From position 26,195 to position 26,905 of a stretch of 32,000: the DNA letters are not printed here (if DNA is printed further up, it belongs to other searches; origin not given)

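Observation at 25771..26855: Insulated two-gene cassette (beta-rich 136-aa protein plus two-TM coiled-coil membrane protein) between the late activator and the HNH/packaging genes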

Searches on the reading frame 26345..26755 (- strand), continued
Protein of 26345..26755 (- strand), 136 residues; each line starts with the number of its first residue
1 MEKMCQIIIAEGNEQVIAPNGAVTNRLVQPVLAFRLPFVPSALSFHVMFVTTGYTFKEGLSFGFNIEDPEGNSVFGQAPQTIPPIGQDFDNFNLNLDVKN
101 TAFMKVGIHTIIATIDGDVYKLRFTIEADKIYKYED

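Call 90: search_solved_structures(query=A3, max_evalue=10)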
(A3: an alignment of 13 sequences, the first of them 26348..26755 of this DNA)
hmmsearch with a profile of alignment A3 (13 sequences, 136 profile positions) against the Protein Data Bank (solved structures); distinct sequences matched with E-value up to 10: 6.
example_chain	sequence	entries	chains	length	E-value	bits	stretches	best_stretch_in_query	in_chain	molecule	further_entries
9flp_A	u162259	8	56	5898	0.4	13.9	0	95-129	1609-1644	The grappling hook protein A in the bacterium Aureispira sp. CCB-QB1 | The grappling hook protein A (GhpA) in the bacterium Aureispira sp. CCB-QB1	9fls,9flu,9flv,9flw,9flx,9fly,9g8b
4q4t_A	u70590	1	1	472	1.3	12.2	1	31-62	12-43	Peptidoglycan endopeptidase RipA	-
4q4g_X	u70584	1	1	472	1.3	12.2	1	31-62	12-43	Peptidoglycan endopeptidase RipA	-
4q4n_A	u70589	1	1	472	1.3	12.2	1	31-62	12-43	Peptidoglycan endopeptidase RipA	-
1url_A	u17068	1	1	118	2.2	11.5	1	68-121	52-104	SIALOADHESIN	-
1od7_A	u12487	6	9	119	2.2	11.5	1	68-121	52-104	SIALOADHESIN | PROTEIN (SIALOADHESIN)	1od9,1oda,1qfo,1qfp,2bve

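Call 93: search_protein_families(library=phrogs, proteins=[L001:2617-3162:+, L014:4873-5403:+, L017:1477-1971:+, L010:8414-8992:+, L018:1048-1620:+, L020:886-1470:+, L023:7431-8066:+, L024:1013-1600:+, L025:4110-4688:+, L028:7393-7962:+], max_evalue=0.001)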
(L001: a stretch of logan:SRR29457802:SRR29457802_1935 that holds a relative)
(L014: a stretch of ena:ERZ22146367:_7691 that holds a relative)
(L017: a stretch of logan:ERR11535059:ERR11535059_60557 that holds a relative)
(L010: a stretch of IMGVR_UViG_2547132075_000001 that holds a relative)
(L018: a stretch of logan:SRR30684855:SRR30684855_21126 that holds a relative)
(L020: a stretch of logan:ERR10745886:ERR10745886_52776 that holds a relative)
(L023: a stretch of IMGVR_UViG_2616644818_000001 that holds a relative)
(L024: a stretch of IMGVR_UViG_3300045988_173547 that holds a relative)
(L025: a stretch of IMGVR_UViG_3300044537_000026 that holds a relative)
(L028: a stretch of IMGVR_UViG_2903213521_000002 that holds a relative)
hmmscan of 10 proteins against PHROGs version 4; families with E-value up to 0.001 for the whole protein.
L001:2617-3162:+ (182 aa): 2 families
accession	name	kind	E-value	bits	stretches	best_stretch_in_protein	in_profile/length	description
phrog_7090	-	unknown function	7.6e-06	27.5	1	71-162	34-123/127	-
phrog_15851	-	unknown function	0.00062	21.2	0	87-167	39-114/117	-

L014:4873-5403:+ (177 aa): 1 family
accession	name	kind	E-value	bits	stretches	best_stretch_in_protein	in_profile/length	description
phrog_7090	-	unknown function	2.1e-05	26.1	1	77-157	38-118/127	-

L017:1477-1971:+ (165 aa): 2 families
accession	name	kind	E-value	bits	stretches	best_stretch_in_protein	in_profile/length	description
phrog_7090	-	unknown function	3e-09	38.5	1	70-159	35-123/127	-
phrog_6324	-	unknown function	0.00095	20.5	0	75-149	24-84/94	-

L010:8414-8992:+ (193 aa): 1 family
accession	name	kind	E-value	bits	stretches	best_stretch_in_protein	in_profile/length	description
phrog_31790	-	unknown function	2.1e-131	436.8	1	1-193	1-193/193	-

L018:1048-1620:+ (191 aa): 2 families
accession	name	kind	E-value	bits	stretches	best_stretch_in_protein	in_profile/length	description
phrog_1193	-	other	1.9e-05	25.6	1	104-174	11-64/76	hemolysin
phrog_1124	-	transcription regulation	0.00063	20.3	1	39-137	59-152/177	transcriptional regulator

L020:886-1470:+ (195 aa): 3 families
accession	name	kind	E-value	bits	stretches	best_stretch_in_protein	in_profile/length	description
phrog_1193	-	other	3.1e-05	24.9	1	118-188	6-68/76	hemolysin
phrog_1835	-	DNA, RNA and nucleotide metabolism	0.0007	20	1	56-154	123-220/301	HTH DNA binding protein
phrog_4780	-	unknown function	0.00075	20.2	1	61-157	107-204/275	-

L023:7431-8066:+ (212 aa): 2 families
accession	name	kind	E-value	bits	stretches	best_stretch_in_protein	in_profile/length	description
phrog_3556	-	unknown function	4.8e-05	23.6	1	118-197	176-266/276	-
phrog_13740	-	unknown function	0.0003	21.9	1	117-168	11-62/68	-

L024:1013-1600:+ (196 aa): 2 families
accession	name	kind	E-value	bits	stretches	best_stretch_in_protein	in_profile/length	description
phrog_7090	-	unknown function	1.5e-05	26.5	1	79-185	20-118/127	-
phrog_1210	-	other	0.00027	19.4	1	50-164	330-449/2313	PblB-type receptor binding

L025:4110-4688:+ (193 aa): 0 families

L028:7393-7962:+ (190 aa): 0 families

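Call 97: find_related_loci(query=A4, collection=metagenome_contigs, flank=8000)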
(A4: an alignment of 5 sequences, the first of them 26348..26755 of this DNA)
Query A4 (136 aa) in metagenome_contigs; peptide patterns used: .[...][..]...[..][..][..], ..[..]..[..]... (x = any residue, [..] = any of these).
291 stretches matched a pattern; 1 encode a relative of the query (tblastn E <= 1e-3); 1 distinct loci.
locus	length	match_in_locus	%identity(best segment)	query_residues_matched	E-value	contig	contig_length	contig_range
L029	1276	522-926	47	1-135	3e-45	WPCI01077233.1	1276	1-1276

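Call 107: search_dna_similar(query=P0074, collection=phages, mode=protein, max_rows=25, max_evalue=0.01)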
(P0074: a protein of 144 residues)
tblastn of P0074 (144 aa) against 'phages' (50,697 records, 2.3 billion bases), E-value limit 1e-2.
Records with a match: 5; places in all: 5; records where one place covers at least 80% of the query: 2.
Best place of each record, by identity: <60% 5.
By first word of the organism name: Aeribacillus 2; Leuconostoc 2; Lactococcus 1.
By host as written in the record: Aeribacillus pallidus 2; Leuconostoc pseudomesenteroides KD04 2; Lactococcus lactis 1.
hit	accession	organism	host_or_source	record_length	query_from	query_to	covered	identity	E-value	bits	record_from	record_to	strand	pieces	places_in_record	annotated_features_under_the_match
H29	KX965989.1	Aeribacillus phage AP45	Aeribacillus pallidus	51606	1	132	92%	30.3%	4e-9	59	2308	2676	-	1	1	hypothetical protein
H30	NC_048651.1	Aeribacillus phage AP45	Aeribacillus pallidus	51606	1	132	92%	30.3%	4e-9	59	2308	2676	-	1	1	hypothetical protein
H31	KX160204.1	Lactococcus phage 38502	Lactococcus lactis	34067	25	129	73%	32.1%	1e-6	52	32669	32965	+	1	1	hypothetical protein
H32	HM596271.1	Leuconostoc phage phiMH1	Leuconostoc pseudomesenteroides KD04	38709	12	122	77%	27.2%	4e-4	45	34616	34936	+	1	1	hypothetical protein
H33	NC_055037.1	Leuconostoc phage phiMH1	Leuconostoc pseudomesenteroides KD04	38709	12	122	77%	27.2%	4e-4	45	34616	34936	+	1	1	hypothetical protein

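Call 109: get_annotated_region(hit=H29, flank=4000)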
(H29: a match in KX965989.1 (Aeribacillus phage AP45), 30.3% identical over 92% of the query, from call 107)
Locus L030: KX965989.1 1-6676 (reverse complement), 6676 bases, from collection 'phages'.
description: Aeribacillus phage AP45, complete genome.
organism: Aeribacillus phage AP45 (NCBI taxid 1913112)
taxonomy: Viruses; Duplodnaviria; Heunggongvirae; Uroviricota; Caudoviricetes; Kamchatkavirus; Kamchatkavirus AP45
host: Aeribacillus pallidus; source: -; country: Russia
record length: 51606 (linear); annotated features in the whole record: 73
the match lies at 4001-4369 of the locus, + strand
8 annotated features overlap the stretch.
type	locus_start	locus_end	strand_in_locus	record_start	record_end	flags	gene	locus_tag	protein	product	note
CDS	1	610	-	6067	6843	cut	-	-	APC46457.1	antirepressor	-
CDS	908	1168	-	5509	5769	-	-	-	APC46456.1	helicase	-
CDS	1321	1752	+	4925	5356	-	-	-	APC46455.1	transcriptional regulator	-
CDS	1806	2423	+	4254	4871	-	-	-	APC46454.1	hypothetical protein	-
CDS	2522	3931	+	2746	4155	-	-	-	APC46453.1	thermonuclease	-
CDS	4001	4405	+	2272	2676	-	-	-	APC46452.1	hypothetical protein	-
CDS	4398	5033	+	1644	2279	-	-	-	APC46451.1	hypothetical protein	-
CDS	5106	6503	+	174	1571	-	-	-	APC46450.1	recombinase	-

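Call 115: search_dna_similar(query=P0073, collection=phages, mode=protein, max_rows=25, max_evalue=0.01)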
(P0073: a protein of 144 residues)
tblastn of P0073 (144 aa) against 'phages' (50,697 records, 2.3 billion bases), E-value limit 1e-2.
Records with a match: 1; places in all: 1; records where one place covers at least 80% of the query: 1.
Best place of each record, by identity: <60% 1.
By first word of the organism name: Lactococcus 1.
By host as written in the record: Lactococcus lactis 1.
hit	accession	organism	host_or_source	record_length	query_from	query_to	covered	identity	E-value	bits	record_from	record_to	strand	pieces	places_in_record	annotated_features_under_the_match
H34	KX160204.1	Lactococcus phage 38502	Lactococcus lactis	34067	4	125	85%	33.6%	3e-8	57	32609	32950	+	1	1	hypothetical protein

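Call 116: search_dna_similar(query=L030:4001-4402:+, collection=phages, mode=protein, max_rows=25, max_evalue=0.01)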
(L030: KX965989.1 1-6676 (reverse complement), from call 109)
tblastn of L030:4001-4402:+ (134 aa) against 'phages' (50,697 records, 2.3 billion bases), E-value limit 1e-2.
Records with a match: 9; places in all: 9; records where one place covers at least 80% of the query: 9.
Best place of each record, by identity: >=99% 2; <60% 7.
By first word of the organism name: Staphylococcus 7; Aeribacillus 2.
By host as written in the record: Aeribacillus pallidus 2; Staphylococcus aureus 2; Staphylococcus aureus E-1 2; Staphylococcus hominis 2; - 1.
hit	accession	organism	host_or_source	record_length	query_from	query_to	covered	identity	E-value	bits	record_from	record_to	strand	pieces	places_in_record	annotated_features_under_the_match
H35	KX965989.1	Aeribacillus phage AP45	Aeribacillus pallidus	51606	1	134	100%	100.0%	8e-80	260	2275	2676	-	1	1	hypothetical protein (x2)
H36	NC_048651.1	Aeribacillus phage AP45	Aeribacillus pallidus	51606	1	134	100%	100.0%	8e-80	260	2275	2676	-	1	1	hypothetical protein (x2)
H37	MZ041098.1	Staphylococcus phage DSP07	Staphylococcus aureus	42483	1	131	98%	27.5%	1e-3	43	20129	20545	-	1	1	hypothetical protein (x2)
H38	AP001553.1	Staphylococcus phage phiETA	Staphylococcus aureus E-1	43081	1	131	98%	27.5%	1e-3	43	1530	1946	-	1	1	unnamed protein product; ORF3; unknown | unnamed protein product; ORF2; unknown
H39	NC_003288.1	Staphylococcus phage phiETA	Staphylococcus aureus E-1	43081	1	131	98%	27.5%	1e-3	43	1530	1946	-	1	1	hypothetical protein (x2)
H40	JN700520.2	Staphylococcus phage StB12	Staphylococcus hominis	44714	1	117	87%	30.6%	2e-7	54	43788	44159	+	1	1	hypothetical protein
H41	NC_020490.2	Staphylococcus phage StB12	Staphylococcus hominis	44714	1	117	87%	30.6%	2e-7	54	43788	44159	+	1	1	hypothetical protein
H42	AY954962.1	Staphylococcus phage 71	-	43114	1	113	84%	28.2%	2e-3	42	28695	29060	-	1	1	ORF033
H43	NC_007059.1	Staphylococcus phage 71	Staphylococcus aureus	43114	1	113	84%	28.2%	2e-3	42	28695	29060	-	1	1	ORF033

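Call 117: get_annotated_region(hit=H38, flank=3500)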
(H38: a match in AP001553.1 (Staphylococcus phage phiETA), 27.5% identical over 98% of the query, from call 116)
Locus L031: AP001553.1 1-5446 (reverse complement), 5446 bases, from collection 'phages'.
description: Staphylococcus phage phiETA DNA, complete genome.
organism: Staphylococcus phage phiETA (NCBI taxid 2993860)
taxonomy: Viruses; Duplodnaviria; Heunggongvirae; Uroviricota; Caudoviricetes; Azeredovirinae; Phietavirus; Phietavirus ETA
host: Staphylococcus aureus E-1; source: -; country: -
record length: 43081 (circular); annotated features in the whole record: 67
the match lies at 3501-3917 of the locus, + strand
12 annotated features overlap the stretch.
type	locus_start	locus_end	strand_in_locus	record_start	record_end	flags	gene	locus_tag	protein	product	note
misc_feature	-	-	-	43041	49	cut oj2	-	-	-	-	attP; attachment site P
CDS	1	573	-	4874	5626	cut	-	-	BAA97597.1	-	unnamed protein product; ORF11; similar to phage phi PVL antirepressor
CDS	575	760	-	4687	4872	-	-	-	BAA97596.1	-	unnamed protein product; ORF10; unknown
CDS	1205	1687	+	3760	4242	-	-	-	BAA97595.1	-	unnamed protein product; ORF9; unknown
CDS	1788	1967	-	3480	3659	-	-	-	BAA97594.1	-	unnamed protein product; ORF8; unknown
CDS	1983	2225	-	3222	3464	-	-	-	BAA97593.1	-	unnamed protein product; ORF7; similar to phage O1205 ORF5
CDS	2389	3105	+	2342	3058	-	-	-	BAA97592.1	-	unnamed protein product; ORF6; similar to phage phi PVL repressor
CDS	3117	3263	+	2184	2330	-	-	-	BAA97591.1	-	unnamed protein product; ORF5; unknown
CDS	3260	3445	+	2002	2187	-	-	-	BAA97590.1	-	unnamed protein product; ORF4; unknown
CDS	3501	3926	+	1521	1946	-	-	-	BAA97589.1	-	unnamed protein product; ORF3; unknown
CDS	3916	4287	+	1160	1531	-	-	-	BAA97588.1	-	unnamed protein product; ORF2; unknown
CDS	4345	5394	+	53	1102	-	-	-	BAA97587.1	-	unnamed protein product; ORF1; similar to phage phi 11 integrase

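Call 118: get_annotated_region(hit=H40, flank=3500)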
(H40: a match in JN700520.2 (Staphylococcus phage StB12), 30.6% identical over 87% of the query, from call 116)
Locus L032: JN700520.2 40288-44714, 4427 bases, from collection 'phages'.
description: Staphylococcus phage StB12, complete genome.
organism: Staphylococcus phage StB12 (NCBI taxid 1147042)
taxonomy: Viruses; Duplodnaviria; Heunggongvirae; Uroviricota; Caudoviricetes; Azeredovirinae
host: Staphylococcus hominis; source: -; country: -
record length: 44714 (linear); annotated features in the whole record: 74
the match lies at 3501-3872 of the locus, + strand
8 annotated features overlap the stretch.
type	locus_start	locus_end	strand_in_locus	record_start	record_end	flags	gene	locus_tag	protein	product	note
CDS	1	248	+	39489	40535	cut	-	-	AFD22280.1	tail protein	PF10651: DUF2479, unknown function; PF01391: collagen triple helix repeat; likely tail fiber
CDS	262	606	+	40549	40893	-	-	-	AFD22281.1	hypothetical protein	-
CDS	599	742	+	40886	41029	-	-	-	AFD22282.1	hypothetical protein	PF09693: phage XkdX uncharacterized protein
CDS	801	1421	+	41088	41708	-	-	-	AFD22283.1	hypothetical protein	PF05908: DUF867, unknown function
CDS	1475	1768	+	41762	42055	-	-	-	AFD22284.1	holin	PF04688: phage holin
CDS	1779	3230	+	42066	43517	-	-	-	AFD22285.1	lysin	PF05257: CHAP domain; PF01520: amidase_3 domain, N-acetylmuramoyl-L-alanine amidase; PF08460:SH3 domain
CDS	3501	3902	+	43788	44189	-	-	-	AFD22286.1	hypothetical protein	-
CDS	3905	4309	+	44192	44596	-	-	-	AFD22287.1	hypothetical protein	-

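Call 119: get_annotated_region(hit=H42, flank=3500)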
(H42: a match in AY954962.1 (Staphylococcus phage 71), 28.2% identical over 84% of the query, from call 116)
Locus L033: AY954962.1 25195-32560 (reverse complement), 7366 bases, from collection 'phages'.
description: Staphylococcus phage 71, complete genome.
organism: Staphylococcus phage 71 (NCBI taxid 2936816)
taxonomy: Viruses; Duplodnaviria; Heunggongvirae; Uroviricota; Caudoviricetes; Azeredovirinae; Phietavirus; Phietavirus pv71
host: -; source: -; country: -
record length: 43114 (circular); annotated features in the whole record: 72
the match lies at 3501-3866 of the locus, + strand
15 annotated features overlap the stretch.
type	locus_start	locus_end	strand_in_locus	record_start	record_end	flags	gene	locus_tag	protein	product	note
CDS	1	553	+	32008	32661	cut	-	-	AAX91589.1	ORF019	71ORF019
CDS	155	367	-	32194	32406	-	-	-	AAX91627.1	ORF072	71ORF072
CDS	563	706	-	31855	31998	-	-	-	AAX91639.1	ORF132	71ORF132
CDS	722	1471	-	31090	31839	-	-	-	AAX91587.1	ORF017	71ORF017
CDS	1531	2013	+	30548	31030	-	-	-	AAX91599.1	ORF029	71ORF029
CDS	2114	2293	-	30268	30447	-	-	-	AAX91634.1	ORF092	71ORF092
CDS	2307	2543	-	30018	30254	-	-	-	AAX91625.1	ORF067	71ORF067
CDS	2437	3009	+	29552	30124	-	-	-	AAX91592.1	ORF022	71ORF022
CDS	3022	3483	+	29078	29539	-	-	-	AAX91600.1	ORF030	71ORF030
CDS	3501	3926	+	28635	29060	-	-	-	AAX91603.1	ORF033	71ORF033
CDS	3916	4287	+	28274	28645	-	-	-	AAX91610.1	ORF042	71ORF042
CDS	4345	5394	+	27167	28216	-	-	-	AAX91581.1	ORF011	71ORF011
CDS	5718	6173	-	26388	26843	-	-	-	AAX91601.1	ORF031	71ORF031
CDS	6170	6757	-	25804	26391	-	-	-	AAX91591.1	ORF021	71ORF021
CDS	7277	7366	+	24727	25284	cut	-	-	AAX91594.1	ORF024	71ORF024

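Call 123: search_protein_families(library=pfam, proteins=[L031:3501-3923:+, L032:3501-3899:+, L030:4001-4402:+, L031:3916-4284:+, L032:3905-4306:+, L030:4398-5030:+, L027:2624-2971:+, L028:5426-5761:+], max_evalue=0.1)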
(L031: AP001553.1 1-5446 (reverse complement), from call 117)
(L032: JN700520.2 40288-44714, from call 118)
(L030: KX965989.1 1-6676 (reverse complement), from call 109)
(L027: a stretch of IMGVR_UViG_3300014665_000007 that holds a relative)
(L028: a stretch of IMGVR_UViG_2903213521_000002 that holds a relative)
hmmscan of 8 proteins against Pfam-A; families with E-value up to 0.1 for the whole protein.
L031:3501-3923:+ (141 aa): 1 family
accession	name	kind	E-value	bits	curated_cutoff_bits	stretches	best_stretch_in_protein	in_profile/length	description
PF22091.2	DUF6941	-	0.027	15.3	27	1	8-124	4-116/125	Family of unknown function (DUF6941)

L032:3501-3899:+ (133 aa): 1 family
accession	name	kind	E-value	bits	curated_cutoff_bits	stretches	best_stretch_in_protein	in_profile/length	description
PF22091.2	DUF6941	-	3e-09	37.7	27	1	16-125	11-119/125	Family of unknown function (DUF6941)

L030:4001-4402:+ (134 aa): 2 families
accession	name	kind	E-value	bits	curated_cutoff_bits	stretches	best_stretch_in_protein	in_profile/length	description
PF22091.2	DUF6941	-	1.8e-17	64.3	27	1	6-123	2-124/125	Family of unknown function (DUF6941)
PF18719.7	ArlS_N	-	0.012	16.3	27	1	50-91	56-101/140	ArlS sensor domain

L031:3916-4284:+ (123 aa): 0 families

L032:3905-4306:+ (134 aa): 3 families
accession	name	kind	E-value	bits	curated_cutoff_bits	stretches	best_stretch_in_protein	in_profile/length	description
PF01519.22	DUF16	-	2.9e-05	24.9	40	1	37-109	2-73/104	Protein of unknown function DUF16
PF10805.13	DUF2730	-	0.0038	17.7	24.9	1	52-110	27-85/102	Protein of unknown function (DUF2730)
PF03670.18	UPF0184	-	0.074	13.9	21.5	0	59-106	22-69/83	Uncharacterised protein family (UPF0184)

L030:4398-5030:+ (211 aa): 12 families
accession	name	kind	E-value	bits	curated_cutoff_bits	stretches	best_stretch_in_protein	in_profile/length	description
PF15397.11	DUF4618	-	0.00039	20.4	34.9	1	70-140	31-101/258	Domain of unknown function (DUF4618)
PF10267.14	Tmemb_cc2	-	0.0025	17.5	32.8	1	9-166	142-297/397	Predicted transmembrane and coiled-coil 2 protein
PF20994.3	CENPU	-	0.0034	17.5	27.8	1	86-169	84-164/200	CENPU protein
PF05597.16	Phasin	-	0.0054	17.2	28.8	1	92-175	36-124/126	Poly(hydroxyalcanoate) granule associated protein (phasin)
PF11568.13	Med29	-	0.014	16.1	25.2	1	103-167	36-97/139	Mediator complex subunit 29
PF09925.14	DUF2157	-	0.014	15.6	32.4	1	170-208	30-68/146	Predicted membrane protein (DUF2157)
PF04513.17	Baculo_PEP_C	-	0.022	15.2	38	1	107-175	50-118/140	Baculovirus polyhedron envelope protein, PEP, C terminus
PF07889.17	DUF1664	-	0.022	15.2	34.6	1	97-176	36-114/124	Protein of unknown function (DUF1664)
PF16752.10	TBCC_N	-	0.023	15.4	27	1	98-182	7-81/115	Tubulin-specific chaperone C N-terminal domain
PF20667.3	Sec10_N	-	0.025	15.1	27.4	1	94-166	16-88/118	Exocyst complex component Sec10, N-terminal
PF07851.19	TMEM120A-B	-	0.073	12.8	29.8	0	96-167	7-84/324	TMEM120A/B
PF07798.16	CCDC90-like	-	0.09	13.1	33.5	1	86-174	52-137/175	Coiled-coil domain-containing protein 90-like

L027:2624-2971:+ (116 aa): 5 families
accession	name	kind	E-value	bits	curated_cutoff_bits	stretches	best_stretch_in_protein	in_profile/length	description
PF07795.16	DUF1635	-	0.0026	18.1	27.2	1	1-78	15-89/223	Protein of unknown function (DUF1635)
PF02252.23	PA28_C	-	0.018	15.2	20.9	1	25-96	44-114/145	Proteasome activator PA28, C-terminal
PF09592.15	DUF2031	-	0.022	14.7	27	1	4-93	111-201/227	Protein of unknown function (DUF2031)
PF08124.17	Lyase_8_N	-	0.028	14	24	1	3-109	25-131/323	Polysaccharide lyase family 8, N terminal alpha-helical domain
PF06008.19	Laminin_I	-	0.095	12.9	34.6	0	2-87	170-258/259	Laminin Domain I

L028:5426-5761:+ (112 aa): 2 families
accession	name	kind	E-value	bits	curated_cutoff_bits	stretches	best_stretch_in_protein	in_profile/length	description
PF18157.6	MID_pPIWI_RE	-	0.0096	16.6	26.6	1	10-105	32-105/141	MID domain of pPIWI_RE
PF05884.17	ZYG-11_interact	-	0.043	13.7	25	1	5-107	42-127/295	Interactor of ZYG-11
